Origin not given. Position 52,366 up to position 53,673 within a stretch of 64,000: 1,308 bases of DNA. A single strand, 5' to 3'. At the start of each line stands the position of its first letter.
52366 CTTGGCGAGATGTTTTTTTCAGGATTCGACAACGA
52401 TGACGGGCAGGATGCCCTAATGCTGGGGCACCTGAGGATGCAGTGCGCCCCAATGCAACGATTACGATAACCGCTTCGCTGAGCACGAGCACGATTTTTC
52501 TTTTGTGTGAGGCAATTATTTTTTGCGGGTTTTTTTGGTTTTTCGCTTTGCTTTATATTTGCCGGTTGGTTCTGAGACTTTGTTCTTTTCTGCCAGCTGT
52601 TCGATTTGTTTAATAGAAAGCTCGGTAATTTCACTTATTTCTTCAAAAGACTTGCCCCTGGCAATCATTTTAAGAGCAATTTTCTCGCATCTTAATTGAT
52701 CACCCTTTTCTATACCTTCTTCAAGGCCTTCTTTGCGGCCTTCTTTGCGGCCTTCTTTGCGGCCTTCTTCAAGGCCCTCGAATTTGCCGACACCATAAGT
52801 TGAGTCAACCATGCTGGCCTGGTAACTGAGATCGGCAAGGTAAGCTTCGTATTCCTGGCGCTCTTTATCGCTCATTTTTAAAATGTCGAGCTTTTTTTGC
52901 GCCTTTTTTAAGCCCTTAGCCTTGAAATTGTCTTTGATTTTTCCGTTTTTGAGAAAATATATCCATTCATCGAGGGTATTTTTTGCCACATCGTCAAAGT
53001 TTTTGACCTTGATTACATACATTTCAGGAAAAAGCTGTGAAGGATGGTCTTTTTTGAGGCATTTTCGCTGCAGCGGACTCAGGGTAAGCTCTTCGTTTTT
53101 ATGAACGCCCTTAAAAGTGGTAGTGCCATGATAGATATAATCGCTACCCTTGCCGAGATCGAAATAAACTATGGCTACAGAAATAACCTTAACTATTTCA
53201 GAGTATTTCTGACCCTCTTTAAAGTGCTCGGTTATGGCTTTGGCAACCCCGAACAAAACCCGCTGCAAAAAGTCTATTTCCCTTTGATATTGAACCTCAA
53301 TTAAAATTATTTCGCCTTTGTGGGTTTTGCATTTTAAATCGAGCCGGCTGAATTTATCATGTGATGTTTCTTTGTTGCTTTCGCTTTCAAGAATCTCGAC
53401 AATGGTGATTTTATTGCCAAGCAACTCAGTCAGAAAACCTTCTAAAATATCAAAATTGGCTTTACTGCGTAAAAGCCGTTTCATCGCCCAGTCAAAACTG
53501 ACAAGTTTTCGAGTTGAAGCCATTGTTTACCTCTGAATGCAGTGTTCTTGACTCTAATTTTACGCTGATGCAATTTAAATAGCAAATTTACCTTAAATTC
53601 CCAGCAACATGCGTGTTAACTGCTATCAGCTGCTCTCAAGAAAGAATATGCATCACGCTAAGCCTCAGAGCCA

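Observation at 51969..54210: Rpn-family PD-(D/E)XK nuclease gene bracketed by two roughly 550-bp direct copies of the palindromic repeat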

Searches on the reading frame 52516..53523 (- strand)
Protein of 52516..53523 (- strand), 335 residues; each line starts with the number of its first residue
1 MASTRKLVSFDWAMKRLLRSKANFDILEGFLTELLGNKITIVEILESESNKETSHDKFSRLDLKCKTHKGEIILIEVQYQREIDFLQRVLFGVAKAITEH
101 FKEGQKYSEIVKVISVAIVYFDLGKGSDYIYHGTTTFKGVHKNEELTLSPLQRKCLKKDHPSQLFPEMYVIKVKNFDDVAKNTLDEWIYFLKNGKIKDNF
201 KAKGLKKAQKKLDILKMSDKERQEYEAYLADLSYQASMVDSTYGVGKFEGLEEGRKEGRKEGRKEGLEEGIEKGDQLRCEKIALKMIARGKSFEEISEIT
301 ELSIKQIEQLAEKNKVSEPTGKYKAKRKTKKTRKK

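Call 6: search_protein_families(library=pfam, proteins=[window:52516-53523:-], max_evalue=0.01)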
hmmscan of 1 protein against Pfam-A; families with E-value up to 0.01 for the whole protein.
window:52516-53523:- (335 aa): 2 families
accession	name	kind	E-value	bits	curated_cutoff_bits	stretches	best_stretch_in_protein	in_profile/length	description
PF12784.13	PDDEXK_2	-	1.2e-30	107.4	27.4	1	10-229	3-216/229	PD-(D/E)XK nuclease family transposase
PF09811.14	Yae1_N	-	0.0015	18.6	27.5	1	249-274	4-29/39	Essential protein Yae1, N terminal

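Call 7: search_protein_families(library=ncbifam, proteins=[window:52516-53523:-], max_evalue=0.01)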
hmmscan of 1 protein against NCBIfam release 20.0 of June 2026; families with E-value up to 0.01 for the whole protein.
window:52516-53523:- (335 aa): 5 families
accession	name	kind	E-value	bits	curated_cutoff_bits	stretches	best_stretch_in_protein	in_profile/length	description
TIGR01784.1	T_den_put_tspse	subfamily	3.3e-29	102.5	52.1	1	10-310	2-273/273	Rpn family recombination-promoting nuclease/putative transposase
NF009925.1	PRK13386.1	equivalog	2.9e-05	23.5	192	1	221-306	31-110/228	flagellar assembly protein FliH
NF004270.2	PRK05687.2-1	equivalog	3.8e-05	23.4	180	1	225-309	27-113/223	flagellar assembly protein FliH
NF004266.1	PRK05687.1-1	equivalog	0.00014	21.4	260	1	213-274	28-93/230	flagellar assembly protein FliH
NF004267.1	PRK05687.1-3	equivalog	0.0029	16.8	293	1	243-276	92-125/266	flagellar assembly protein FliH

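Call 16: find_homologous_proteins(query=window:52516-53523:-)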
Query window:52516-53523:- (335 aa): 7516 proteins with E <= 0.001 among 8000 candidates; the best 120 are listed.
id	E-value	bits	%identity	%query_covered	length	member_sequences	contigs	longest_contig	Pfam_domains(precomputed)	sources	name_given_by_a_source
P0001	1.7e-202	690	96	100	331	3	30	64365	PF12784.14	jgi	jgi:predicted transposase/invertase (TIGR01784 family)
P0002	4.2e-174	596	86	96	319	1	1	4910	PF12784.14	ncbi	ncbi:MAG: Rpn family recombination-promoting nuclease/putative transposase [Candidatus Rifleibacteri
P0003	5.2e-173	593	85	96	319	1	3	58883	PF12784.14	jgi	jgi:predicted transposase/invertase (TIGR01784 family)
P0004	5.8e-172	589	85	97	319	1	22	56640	PF12784.14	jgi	jgi:predicted transposase/invertase (TIGR01784 family)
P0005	4.6e-170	583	86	92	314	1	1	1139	PF12784.14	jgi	jgi:predicted transposase/invertase (TIGR01784 family)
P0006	2.9e-165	567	82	100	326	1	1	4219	PF12784.14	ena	-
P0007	1.4e-157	542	79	97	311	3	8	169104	PF12784.14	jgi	jgi:predicted transposase/invertase (TIGR01784 family)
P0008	3.8e-152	524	76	97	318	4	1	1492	PF12784.14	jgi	jgi:predicted transposase/invertase (TIGR01784 family)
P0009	1.2e-151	523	77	96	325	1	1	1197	PF12784.14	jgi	jgi:predicted transposase/invertase (TIGR01784 family)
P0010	2.9e-148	512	73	100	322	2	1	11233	PF12784.14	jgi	jgi:predicted transposase/invertase (TIGR01784 family)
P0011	9.5e-147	507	73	96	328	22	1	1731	PF12784.14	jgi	jgi:predicted transposase/invertase (TIGR01784 family)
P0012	1.3e-146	506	71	100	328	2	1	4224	PF12784.14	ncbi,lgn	-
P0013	2.1e-143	496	70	100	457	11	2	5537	PF12784.14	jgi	jgi:predicted transposase/invertase (TIGR01784 family)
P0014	5.3e-142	491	69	99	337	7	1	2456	PF12784.14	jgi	jgi:predicted transposase/invertase (TIGR01784 family)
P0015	1.2e-140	487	82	87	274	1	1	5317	PF12784.14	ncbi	ncbi:MAG: Rpn family recombination-promoting nuclease/putative transposase, partial [Candidatus Rifl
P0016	5.5e-137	474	66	99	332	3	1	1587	PF12784.14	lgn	-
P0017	7.2e-137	474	67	100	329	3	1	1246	PF12784.14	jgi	-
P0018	2.3e-136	472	66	100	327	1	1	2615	PF12784.14,PF27070.1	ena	-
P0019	5.0e-131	455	77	73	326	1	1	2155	PF12784.14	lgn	-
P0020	2.2e-125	436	90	66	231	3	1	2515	PF12784.14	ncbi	ncbi:MAG: Rpn family recombination-promoting nuclease/putative transposase [Candidatus Rifleibacteri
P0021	1.0e-122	428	66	88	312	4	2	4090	PF12784.14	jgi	jgi:predicted transposase/invertase (TIGR01784 family)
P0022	1.7e-122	427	74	73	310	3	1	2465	PF12784.14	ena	-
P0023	4.9e-121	422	73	75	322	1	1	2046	PF12784.14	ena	-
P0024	6.8e-121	422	67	87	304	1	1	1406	PF12784.14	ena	-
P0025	4.7e-120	419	69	84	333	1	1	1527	PF12784.14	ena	-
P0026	3.0e-116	406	66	84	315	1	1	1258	PF12784.14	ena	-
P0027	1.3e-112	394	57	100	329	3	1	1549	PF12784.14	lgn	-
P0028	2.3e-111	390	60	85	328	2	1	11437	PF12784.14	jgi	-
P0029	6.9e-111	389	64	79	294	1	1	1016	PF12784.14,PF09811.15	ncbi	-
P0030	8.7e-111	388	56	93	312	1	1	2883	PF12784.14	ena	-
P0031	4.7e-110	386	60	93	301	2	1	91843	PF12784.14,PF27070.1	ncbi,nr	ncbi:MAG: Rpn family recombination-promoting nuclease/putative transposase [Candidatus Riflebacteria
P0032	8.2e-110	385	60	93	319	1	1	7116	PF14261.12,PF12784.14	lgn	-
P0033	1.5e-109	384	57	92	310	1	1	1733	PF12784.14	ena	-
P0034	2.2e-109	384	60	81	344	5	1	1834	PF12784.14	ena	-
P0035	7.2e-109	382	58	90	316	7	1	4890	PF12784.14,PF27070.1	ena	-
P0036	7.8e-109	382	57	92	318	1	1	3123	PF12784.14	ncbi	ncbi:MAG: Rpn family recombination-promoting nuclease/putative transposase [Anaerolineales bacterium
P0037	9.9e-109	382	58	92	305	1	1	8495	PF12784.14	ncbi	-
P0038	1.1e-108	382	57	92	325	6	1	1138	PF12784.14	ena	-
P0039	1.8e-108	381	55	99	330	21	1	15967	PF12784.14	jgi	-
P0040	2.2e-108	381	57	90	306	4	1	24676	PF12784.14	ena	-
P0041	2.9e-108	380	56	92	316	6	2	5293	PF12784.14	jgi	jgi:predicted transposase/invertase (TIGR01784 family)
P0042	3.3e-108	380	61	74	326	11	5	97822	PF12784.14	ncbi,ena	-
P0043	3.6e-108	380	56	92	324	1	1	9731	PF12784.14,PF27070.1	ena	-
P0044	4.6e-108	379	56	100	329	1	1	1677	PF12784.14,PF27070.1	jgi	jgi:predicted transposase/invertase (TIGR01784 family)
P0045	6.7e-108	379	63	78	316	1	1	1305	PF14261.12,PF12784.14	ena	-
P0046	7.5e-108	379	54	92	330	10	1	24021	PF12784.14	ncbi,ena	-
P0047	7.6e-108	379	59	92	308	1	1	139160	PF12784.14,PF09811.15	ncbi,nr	ncbi:MAG: Rpn family recombination-promoting nuclease/putative transposase [Desulfamplus sp.]|nr:Rpn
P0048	8.0e-108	379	54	92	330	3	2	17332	PF12784.14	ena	-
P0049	1.4e-107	378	55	92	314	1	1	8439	PF12784.14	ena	-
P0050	1.9e-107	377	57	91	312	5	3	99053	PF12784.14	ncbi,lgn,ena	ncbi:MAG: Rpn family recombination-promoting nuclease/putative transposase [Pseudomonadota bacterium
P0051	3.2e-107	377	58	92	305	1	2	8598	PF12784.14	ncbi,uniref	ncbi:Rpn family recombination-promoting nuclease/putative transposase [Candidatus Electrothrix sp.]|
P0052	3.3e-107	377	55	99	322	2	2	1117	PF12784.14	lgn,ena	-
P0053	3.4e-107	377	56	92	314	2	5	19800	PF12784.14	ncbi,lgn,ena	-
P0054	4.4e-107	376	59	91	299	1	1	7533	PF12784.14,PF27070.1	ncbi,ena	-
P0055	4.7e-107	376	57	91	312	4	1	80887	PF12784.14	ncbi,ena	-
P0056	5.5e-107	376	58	92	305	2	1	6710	PF12784.14,PF27070.1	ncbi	-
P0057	5.8e-107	376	58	93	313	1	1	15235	PF12784.14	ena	-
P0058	5.8e-107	376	59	91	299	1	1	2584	PF12784.14,PF27070.1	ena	-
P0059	1.1e-106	375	59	93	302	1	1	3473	PF12784.14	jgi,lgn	jgi:predicted transposase/invertase (TIGR01784 family)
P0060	1.2e-106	375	55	92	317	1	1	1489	PF12784.14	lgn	-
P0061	1.5e-106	374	57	90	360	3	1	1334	PF12784.14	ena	-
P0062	2.0e-106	374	57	92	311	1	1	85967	PF12784.14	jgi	jgi:predicted transposase/invertase (TIGR01784 family)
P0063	2.1e-106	374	64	81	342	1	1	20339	PF14261.12,PF12784.14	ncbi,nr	ncbi:MAG: Rpn family recombination-promoting nuclease/putative transposase [Magnetococcales bacteriu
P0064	2.1e-106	374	59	93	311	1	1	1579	PF12784.14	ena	-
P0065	2.3e-106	374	55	92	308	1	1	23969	PF12784.14,PF27070.1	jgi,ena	-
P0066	2.4e-106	374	56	93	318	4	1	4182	PF12784.14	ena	-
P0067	2.9e-106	374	56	91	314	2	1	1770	PF12784.14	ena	-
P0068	3.4e-106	373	59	92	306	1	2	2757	PF12784.14,PF27070.1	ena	-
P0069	5.3e-106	373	57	90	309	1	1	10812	PF12784.14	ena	-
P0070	6.7e-106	372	58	92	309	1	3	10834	PF12784.14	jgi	jgi:predicted transposase/invertase (TIGR01784 family)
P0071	7.0e-106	372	57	92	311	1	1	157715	PF12784.14,PF27070.1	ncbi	-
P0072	7.5e-106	372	57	92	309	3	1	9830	PF12784.14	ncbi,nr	ncbi:Rpn family recombination-promoting nuclease/putative transposase [Desulfobulbus sp. TB]|nr:Rpn 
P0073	8.2e-106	372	56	92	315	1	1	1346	PF12784.14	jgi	jgi:predicted transposase/invertase (TIGR01784 family)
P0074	8.9e-106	372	67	72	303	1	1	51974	PF12784.14,PF27070.1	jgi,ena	-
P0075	9.3e-106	372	62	74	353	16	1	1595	PF12784.14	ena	-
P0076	1.0e-105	372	63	81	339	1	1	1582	PF12784.14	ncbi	-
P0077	1.2e-105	372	54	99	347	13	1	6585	PF12784.14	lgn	-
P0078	1.2e-105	372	56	92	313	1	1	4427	PF12784.14,PF27070.1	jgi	jgi:predicted transposase/invertase (TIGR01784 family)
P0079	1.2e-105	372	62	81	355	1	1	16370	PF12784.14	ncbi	-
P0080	1.4e-105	371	57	92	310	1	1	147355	PF12784.14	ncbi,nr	ncbi:MAG: Rpn family recombination-promoting nuclease/putative transposase [Candidatus Riflebacteria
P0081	1.6e-105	371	56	93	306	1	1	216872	PF12784.14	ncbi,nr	ncbi:MAG: Rpn family recombination-promoting nuclease/putative transposase [Candidatus Riflebacteria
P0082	1.8e-105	371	55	90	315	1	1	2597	PF12784.14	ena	-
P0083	1.9e-105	371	60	73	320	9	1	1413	PF12784.14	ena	-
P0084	1.9e-105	371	57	90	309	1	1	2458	PF12784.14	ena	-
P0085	2.1e-105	371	53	94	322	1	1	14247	PF12784.14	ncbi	ncbi:transposase [Gammaproteobacteria bacterium]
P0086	2.7e-105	370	64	73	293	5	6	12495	PF12784.14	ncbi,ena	-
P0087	3.3e-105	370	59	92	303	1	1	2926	PF12784.14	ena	-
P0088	3.9e-105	370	64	73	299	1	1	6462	PF12784.14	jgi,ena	-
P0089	3.9e-105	370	60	84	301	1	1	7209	PF12784.14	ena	-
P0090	4.4e-105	370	57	91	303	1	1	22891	PF12784.14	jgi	-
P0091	5.1e-105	369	56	91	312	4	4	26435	PF12784.14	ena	-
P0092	6.2e-105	369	61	84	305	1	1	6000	PF12784.14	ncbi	ncbi:MAG: Rpn family recombination-promoting nuclease/putative transposase [Candidatus Electrothrix 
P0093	6.3e-105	369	58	92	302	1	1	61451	PF12784.14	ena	-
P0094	6.8e-105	369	64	79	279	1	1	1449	PF12784.14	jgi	jgi:predicted transposase/invertase (TIGR01784 family)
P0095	7.5e-105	369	64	73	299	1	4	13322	PF12784.14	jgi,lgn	-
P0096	9.7e-105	369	57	90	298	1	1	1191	PF12784.14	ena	-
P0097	1.1e-104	368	63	73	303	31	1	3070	PF12784.14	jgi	-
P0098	1.2e-104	368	56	92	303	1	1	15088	PF12784.14,PF27070.1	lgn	-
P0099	1.3e-104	368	56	92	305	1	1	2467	PF12784.14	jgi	jgi:predicted transposase/invertase (TIGR01784 family)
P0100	1.3e-104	368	63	80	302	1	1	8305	PF12784.14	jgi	-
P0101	1.3e-104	368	64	73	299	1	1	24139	PF12784.14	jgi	-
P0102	1.5e-104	368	58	92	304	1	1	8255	PF12784.14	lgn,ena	-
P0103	1.5e-104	368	63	73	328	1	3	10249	PF14261.12,PF12784.14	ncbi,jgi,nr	ncbi:MAG: Rpn family recombination-promoting nuclease/putative transposase [Nitrospirae bacterium]|n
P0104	1.5e-104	368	59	92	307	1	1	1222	PF12784.14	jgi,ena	-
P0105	1.5e-104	368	58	88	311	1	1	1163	PF12784.14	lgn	-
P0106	1.8e-104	368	63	80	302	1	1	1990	PF12784.14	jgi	-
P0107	1.9e-104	368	55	91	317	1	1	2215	PF12784.14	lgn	-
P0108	2.1e-104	367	58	92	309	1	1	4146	PF12784.14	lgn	-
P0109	2.2e-104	367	57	92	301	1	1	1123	PF12784.14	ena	-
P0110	2.2e-104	367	56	92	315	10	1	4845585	PF12784.14,PF27070.1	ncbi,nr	ncbi:MAG: Rpn family recombination-promoting nuclease/putative transposase [Candidatus Electrothrix 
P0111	2.3e-104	367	58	91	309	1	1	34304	PF12784.14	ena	-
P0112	2.5e-104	367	55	92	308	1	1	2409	PF12784.14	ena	-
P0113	2.7e-104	367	58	89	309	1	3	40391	PF12784.14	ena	-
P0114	2.7e-104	367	56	93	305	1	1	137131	PF12784.14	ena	-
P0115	2.8e-104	367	57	91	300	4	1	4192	PF12784.14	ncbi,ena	-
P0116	3.1e-104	367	62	81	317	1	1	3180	PF12784.14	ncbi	-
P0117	3.4e-104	367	57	90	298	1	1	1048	PF12784.14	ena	-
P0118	3.5e-104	367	58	91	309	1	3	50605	PF12784.14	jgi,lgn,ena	-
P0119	3.5e-104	367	57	92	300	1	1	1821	PF12784.14,PF27070.1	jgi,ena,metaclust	metaclust:\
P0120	3.6e-104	367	63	75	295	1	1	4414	PF12784.14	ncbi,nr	ncbi:Rpn family recombination-promoting nuclease/putative transposase, partial [Desulfobulbus sp. TB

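Call 17: find_encoding_contigs(protein=P0001, flank=6000, max_places=10)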
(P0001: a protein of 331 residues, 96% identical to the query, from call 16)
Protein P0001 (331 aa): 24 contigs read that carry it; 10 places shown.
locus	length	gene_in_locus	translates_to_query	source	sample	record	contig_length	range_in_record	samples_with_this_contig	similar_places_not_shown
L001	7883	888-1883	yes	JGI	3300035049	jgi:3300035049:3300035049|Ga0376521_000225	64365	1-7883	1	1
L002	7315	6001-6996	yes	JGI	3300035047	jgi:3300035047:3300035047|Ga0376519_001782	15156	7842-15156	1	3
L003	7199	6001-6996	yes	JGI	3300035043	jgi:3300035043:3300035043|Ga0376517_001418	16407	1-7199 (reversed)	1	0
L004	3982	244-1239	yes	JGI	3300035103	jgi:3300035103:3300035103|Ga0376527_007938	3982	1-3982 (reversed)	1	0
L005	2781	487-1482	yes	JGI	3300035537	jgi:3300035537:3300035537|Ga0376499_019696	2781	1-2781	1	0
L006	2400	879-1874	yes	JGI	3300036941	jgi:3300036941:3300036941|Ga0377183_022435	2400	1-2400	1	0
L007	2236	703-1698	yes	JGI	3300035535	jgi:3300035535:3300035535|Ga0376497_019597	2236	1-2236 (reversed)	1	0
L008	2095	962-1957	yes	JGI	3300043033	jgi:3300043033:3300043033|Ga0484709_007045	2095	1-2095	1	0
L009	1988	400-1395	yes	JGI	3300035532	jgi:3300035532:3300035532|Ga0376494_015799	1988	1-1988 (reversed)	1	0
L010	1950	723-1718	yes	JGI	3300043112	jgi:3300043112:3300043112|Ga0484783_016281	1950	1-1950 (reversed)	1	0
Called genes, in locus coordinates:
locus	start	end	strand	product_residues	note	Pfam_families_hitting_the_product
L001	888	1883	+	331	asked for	PF12784:PDDEXK_2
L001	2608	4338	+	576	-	PF00515:TPR_1 (faint), PF07719:TPR_2 (faint), PF13432:TPR_16 (faint), PF14559:TPR_19 (faint), PF01841:Transglut_core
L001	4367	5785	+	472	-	PF02878:PGM_PMM_I, PF02879:PGM_PMM_II, PF02880:PGM_PMM_III, PF00408:PGM_PMM_IV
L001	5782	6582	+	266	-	PF03537:Glyco_hydro_114 (weak)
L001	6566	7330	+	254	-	PF01784:DUF34_NIF3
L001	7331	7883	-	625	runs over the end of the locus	PF11412:DsbD_N, PF02683:DsbD_TM, PF13386:DsbD_2, PF03190:Thioredox_DsbH, PF00085:Thioredoxin, PF13098:Thioredoxin_2, PF13899:Thioredoxin_7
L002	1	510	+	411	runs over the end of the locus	PF02706:Wzz, PF13807:GNVR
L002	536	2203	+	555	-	PF02384:N6_Mtase, PF07669:Eco57I, PF12950:TaqI_C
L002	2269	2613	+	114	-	PF09723:Zn_ribbon_8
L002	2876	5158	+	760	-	PF13646:HEAT_2 (weak)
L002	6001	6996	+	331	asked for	PF12784:PDDEXK_2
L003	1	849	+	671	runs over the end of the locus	PF07715:Plug, PF00593:TonB_dep_Rec_b-barrel, PF14905:OMP_b-brl_3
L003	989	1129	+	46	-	-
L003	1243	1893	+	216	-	PF00291:PALP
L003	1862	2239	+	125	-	PF00291:PALP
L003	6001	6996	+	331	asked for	PF12784:PDDEXK_2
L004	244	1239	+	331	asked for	PF12784:PDDEXK_2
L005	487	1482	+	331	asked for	PF12784:PDDEXK_2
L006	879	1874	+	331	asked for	PF12784:PDDEXK_2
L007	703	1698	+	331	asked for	PF12784:PDDEXK_2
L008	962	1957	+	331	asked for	PF12784:PDDEXK_2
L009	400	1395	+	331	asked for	PF12784:PDDEXK_2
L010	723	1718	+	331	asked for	PF12784:PDDEXK_2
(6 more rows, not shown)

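Call 18: find_encoding_contigs(protein=P0004, flank=6000, max_places=10)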
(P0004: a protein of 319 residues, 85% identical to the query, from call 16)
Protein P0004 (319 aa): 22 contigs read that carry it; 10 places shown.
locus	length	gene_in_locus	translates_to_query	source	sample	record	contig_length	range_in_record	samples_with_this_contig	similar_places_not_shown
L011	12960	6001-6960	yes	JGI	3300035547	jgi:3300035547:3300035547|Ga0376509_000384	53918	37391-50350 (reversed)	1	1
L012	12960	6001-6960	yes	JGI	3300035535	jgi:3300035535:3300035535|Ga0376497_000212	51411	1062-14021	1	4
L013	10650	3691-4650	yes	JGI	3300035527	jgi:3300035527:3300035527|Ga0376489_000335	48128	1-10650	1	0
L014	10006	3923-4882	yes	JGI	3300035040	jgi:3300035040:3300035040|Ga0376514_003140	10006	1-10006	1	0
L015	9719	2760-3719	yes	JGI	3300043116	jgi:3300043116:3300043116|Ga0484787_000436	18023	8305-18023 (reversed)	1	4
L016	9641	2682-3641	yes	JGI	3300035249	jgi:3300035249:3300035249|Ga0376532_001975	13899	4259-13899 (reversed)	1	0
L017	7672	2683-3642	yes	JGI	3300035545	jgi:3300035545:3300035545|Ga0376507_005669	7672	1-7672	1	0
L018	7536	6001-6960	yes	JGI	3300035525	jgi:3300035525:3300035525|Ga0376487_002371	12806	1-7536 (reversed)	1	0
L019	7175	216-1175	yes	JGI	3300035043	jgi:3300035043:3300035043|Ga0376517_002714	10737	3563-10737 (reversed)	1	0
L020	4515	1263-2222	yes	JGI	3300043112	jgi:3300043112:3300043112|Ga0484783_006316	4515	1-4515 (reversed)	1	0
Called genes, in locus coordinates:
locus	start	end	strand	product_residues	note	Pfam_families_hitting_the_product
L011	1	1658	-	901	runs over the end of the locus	PF00690:Cation_ATPase_N, PF00122:E1-E2_ATPase, PF00702:Hydrolase, PF13246:Cation_ATPase, PF08282:Hydrolase_3 (faint), PF00689:Cation_ATPase_C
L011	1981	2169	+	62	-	-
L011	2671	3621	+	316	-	PF12784:PDDEXK_2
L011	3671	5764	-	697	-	PF00009:GTP_EFTU, PF03144:GTP_EFTU_D2, PF22042:EF-G_D2, PF14492:EFG_III, PF03764:EFG_IV, PF00679:EFG_C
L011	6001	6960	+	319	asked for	PF12784:PDDEXK_2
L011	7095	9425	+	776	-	PF03971:IDH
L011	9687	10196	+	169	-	-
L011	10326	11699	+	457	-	-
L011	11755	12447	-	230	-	PF01467:CTP_transf_like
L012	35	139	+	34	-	-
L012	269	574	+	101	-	PF01863:YgjP-like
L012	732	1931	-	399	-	PF13360:PQQ_2 (faint), PF13570:Beta-prop_ACSF4 (weak)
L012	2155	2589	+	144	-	PF01980:TrmO_N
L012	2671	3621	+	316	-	PF12784:PDDEXK_2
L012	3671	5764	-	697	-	PF00009:GTP_EFTU, PF03144:GTP_EFTU_D2, PF22042:EF-G_D2, PF14492:EFG_III, PF03764:EFG_IV, PF00679:EFG_C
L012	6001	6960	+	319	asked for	PF12784:PDDEXK_2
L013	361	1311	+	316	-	PF12784:PDDEXK_2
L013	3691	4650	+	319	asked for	PF12784:PDDEXK_2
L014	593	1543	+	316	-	PF12784:PDDEXK_2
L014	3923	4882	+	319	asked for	PF12784:PDDEXK_2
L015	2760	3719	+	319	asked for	PF12784:PDDEXK_2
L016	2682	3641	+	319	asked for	PF12784:PDDEXK_2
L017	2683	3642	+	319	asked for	PF12784:PDDEXK_2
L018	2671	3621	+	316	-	PF12784:PDDEXK_2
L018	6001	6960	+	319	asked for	PF12784:PDDEXK_2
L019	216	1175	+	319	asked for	PF12784:PDDEXK_2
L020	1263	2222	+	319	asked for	PF12784:PDDEXK_2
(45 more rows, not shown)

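Call 25: find_encoding_contigs(protein=window:52516-53523:-, flank=6000, max_places=10)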
Protein window:52516-53523:- (335 aa): no gene with exactly this product is on record in the collection.

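Call 33: find_encoding_contigs(protein=P0007, flank=5000, max_places=8)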
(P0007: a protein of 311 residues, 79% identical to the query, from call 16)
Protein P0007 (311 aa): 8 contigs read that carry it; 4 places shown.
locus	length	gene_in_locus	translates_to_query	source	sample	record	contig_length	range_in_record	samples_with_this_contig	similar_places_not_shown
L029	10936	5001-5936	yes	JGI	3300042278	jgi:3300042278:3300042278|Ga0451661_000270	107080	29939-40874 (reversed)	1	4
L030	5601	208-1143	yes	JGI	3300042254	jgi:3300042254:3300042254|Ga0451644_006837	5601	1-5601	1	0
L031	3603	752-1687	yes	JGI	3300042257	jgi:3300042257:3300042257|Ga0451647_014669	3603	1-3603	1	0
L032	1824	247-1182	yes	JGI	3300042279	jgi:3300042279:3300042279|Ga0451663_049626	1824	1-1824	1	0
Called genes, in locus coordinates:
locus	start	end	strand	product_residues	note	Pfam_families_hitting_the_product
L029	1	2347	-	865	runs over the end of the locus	PF05893:LuxC, PF00501:AMP-binding, PF14535:AMP-binding_C_2 (weak)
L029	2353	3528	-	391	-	PF04443:LuxE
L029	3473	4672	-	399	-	PF00583:Acetyltransf_1 (faint)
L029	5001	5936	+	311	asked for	PF12784:PDDEXK_2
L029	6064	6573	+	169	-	-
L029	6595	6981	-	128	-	PF04892:VanZ-LLP1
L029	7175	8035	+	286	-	PF02397:Bac_transf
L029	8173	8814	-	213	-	PF03808:Glyco_tran_WecG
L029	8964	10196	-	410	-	PF13439:Glyco_transf_4 (faint), PF20706:GT4-conflict (faint), PF00534:Glycos_transf_1, PF13692:Glyco_trans_1_4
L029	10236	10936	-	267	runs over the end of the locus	PF13489:Methyltransf_23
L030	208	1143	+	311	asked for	PF12784:PDDEXK_2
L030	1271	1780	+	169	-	-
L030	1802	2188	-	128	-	PF04892:VanZ-LLP1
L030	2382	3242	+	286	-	PF02397:Bac_transf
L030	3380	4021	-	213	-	PF03808:Glyco_tran_WecG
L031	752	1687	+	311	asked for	PF12784:PDDEXK_2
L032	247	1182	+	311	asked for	PF12784:PDDEXK_2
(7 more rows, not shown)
